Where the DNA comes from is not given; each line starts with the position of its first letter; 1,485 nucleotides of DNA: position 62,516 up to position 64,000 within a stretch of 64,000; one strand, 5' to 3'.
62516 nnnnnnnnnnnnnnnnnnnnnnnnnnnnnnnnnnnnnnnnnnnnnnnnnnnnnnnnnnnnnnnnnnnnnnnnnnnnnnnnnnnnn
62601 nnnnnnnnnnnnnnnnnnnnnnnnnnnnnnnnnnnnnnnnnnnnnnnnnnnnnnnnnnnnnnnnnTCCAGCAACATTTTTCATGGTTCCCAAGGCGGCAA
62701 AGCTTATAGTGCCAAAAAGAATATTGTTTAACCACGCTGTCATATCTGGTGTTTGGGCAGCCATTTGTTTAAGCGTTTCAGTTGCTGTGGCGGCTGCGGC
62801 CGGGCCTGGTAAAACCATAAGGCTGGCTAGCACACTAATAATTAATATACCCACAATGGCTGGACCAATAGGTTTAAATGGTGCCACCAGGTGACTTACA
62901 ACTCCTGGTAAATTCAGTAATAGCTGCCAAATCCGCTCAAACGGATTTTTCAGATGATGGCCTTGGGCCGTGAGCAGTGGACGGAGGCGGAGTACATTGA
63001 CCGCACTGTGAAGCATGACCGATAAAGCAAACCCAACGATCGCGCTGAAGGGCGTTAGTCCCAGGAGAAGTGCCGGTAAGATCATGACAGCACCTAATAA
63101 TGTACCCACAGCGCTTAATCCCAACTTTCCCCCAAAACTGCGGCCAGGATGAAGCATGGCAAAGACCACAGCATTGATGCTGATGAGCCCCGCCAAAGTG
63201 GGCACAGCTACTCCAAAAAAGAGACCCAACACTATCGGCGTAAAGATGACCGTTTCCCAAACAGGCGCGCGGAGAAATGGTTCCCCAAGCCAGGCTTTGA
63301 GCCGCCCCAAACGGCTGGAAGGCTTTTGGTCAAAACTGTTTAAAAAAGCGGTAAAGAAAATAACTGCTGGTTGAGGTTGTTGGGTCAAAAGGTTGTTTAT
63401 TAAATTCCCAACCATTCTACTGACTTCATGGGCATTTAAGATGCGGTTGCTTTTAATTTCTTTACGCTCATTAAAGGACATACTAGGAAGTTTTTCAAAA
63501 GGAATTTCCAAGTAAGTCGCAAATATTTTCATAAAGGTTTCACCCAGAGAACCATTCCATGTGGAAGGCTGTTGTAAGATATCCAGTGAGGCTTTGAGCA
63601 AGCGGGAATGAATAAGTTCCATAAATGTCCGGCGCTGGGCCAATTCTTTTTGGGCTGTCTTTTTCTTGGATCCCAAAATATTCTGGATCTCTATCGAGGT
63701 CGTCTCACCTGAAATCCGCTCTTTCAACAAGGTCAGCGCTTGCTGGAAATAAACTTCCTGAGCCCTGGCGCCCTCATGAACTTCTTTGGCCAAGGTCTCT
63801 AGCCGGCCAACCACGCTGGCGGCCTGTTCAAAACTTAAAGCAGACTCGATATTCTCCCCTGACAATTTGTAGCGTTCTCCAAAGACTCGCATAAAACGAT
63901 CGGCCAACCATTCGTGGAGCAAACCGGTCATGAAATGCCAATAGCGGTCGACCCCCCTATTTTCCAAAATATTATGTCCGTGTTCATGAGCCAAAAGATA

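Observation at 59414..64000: Second giant membrane protein: HExxH site, cyclase-like and RelA/SpoT-like nucleotidyltransferase-like regions, with an AT-rich central core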

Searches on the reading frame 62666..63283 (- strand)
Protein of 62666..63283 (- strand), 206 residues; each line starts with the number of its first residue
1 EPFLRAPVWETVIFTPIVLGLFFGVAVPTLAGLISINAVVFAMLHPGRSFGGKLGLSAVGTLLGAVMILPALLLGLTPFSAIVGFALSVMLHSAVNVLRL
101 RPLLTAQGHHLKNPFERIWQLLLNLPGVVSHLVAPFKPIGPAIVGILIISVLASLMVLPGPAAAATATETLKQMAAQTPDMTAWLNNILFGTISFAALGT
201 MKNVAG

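Call 28: search_protein_families(library=pfam, proteins=[window:62666-63283:-], max_evalue=10)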
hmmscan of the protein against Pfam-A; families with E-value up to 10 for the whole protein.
window:62666-63283:- (206 aa): 2 families
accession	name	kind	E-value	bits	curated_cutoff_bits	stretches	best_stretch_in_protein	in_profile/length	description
PF23923.1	DUF7262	-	2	9.3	27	1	142-178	12-47/132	Family of unknown function (DUF7262)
PF02517.21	Rce1-like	-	3.7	8.4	22.4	1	4-68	13-75/93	Type II CAAX prenyl endopeptidase Rce1-like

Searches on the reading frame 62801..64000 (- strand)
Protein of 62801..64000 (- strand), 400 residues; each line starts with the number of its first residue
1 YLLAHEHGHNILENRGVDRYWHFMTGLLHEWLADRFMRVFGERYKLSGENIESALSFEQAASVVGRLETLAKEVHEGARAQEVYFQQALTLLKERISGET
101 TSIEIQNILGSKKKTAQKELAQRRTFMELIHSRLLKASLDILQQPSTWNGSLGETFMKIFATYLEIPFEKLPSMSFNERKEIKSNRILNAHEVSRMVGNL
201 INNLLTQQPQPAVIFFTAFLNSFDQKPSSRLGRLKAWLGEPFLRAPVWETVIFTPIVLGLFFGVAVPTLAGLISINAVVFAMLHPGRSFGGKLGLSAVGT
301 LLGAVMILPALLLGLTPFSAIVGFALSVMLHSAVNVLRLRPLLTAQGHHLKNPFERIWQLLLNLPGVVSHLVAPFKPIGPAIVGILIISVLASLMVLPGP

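Call 14: find_related_loci(query=window:62801-64000:-, collection=genome_contigs, flank=10000)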
Query window:62801-64000:- (400 aa) in genome_contigs; peptide patterns used: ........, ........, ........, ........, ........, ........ (x = any residue, [..] = any of these).
76 stretches matched a pattern, but none encodes a relative of the query by tblastn (E <= 1e-3).

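Call 24: find_related_loci(query=A1, collection=metagenome_contigs, flank=10000)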
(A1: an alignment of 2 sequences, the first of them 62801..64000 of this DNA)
Query A1 (400 aa) in metagenome_contigs; peptide patterns used: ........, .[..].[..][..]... (x = any residue, [..] = any of these).
180 stretches matched a pattern, but none encodes a relative of the query by tblastn (E <= 1e-3).

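Call 30: find_homologous_proteins(query=A1, max_evalue=0.01)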
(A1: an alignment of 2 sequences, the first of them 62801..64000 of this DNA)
Query A1 (2 sequences): 8000 candidates shared short words with the query, none scored E <= 0.01.
